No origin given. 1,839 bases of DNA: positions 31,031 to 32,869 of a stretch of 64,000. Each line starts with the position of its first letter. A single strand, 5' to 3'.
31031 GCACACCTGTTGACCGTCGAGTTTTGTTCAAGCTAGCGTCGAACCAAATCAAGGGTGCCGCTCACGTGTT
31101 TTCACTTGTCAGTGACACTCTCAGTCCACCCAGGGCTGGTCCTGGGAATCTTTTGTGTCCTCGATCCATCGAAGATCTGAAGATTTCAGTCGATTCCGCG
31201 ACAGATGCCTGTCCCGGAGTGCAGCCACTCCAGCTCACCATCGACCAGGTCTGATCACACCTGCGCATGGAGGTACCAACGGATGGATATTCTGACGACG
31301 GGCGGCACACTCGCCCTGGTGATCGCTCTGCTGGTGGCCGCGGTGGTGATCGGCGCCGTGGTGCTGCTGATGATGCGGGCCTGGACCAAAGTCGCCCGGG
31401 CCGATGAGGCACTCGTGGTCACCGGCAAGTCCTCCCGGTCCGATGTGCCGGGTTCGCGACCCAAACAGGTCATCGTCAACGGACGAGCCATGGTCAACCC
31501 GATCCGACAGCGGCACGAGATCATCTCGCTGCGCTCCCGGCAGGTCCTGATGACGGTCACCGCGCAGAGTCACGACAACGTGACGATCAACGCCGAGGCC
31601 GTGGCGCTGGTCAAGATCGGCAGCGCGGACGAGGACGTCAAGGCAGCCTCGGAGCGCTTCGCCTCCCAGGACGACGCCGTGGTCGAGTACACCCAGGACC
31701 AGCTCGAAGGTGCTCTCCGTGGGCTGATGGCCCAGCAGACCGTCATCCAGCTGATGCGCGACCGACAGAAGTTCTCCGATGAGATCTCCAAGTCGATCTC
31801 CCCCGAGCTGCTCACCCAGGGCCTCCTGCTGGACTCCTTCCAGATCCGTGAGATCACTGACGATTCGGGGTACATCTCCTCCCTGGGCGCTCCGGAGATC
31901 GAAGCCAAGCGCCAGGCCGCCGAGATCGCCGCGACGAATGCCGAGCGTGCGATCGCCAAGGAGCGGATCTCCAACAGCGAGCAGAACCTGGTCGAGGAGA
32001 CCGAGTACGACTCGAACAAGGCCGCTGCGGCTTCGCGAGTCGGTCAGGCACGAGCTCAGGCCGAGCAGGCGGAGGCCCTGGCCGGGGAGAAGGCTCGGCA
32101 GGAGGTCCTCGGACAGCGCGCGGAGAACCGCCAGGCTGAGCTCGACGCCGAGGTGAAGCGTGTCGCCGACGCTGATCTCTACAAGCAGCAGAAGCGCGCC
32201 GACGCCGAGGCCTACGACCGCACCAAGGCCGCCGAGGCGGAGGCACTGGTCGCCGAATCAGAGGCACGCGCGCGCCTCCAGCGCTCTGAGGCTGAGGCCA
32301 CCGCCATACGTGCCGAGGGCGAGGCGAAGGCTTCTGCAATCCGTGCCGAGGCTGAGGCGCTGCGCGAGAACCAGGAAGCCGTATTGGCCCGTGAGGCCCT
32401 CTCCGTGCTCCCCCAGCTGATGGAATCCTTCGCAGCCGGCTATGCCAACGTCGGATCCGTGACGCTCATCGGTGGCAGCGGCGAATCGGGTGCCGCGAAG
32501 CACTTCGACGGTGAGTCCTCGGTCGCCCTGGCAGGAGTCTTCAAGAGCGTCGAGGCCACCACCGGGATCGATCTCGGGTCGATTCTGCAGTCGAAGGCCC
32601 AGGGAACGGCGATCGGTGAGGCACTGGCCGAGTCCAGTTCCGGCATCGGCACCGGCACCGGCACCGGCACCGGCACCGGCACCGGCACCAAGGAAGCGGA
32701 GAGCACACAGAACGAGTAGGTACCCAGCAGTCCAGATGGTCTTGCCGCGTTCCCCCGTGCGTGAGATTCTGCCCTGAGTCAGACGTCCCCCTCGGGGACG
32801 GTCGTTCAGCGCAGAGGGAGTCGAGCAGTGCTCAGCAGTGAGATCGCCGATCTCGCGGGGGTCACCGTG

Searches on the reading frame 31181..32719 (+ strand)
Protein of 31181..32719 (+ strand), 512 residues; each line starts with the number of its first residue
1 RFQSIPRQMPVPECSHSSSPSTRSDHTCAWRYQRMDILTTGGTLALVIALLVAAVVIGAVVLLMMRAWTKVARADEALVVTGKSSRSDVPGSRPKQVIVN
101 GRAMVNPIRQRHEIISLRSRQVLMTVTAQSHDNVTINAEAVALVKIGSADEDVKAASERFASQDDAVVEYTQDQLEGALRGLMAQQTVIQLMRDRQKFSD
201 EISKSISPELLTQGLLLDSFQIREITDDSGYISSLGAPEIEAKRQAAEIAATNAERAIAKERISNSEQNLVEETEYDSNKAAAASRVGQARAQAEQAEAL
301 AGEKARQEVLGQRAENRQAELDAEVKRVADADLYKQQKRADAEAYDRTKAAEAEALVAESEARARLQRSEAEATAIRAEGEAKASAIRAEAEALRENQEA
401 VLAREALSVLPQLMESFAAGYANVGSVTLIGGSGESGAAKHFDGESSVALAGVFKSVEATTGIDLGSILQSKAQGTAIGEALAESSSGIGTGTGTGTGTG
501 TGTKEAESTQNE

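Call 75: search_protein_families(library=pfam, proteins=[window:31181-32719:+])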
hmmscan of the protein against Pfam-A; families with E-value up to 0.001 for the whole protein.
window:31181-32719:+ (512 aa): 2 families
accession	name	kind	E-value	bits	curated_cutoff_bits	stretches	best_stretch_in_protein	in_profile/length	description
PF01145.31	Band_7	-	5.3e-21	75.9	23.6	1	71-254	2-174/176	SPFH domain / Band 7 family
PF15975.10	Flot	-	0.00027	21.5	27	1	351-445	2-82/124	Flotillin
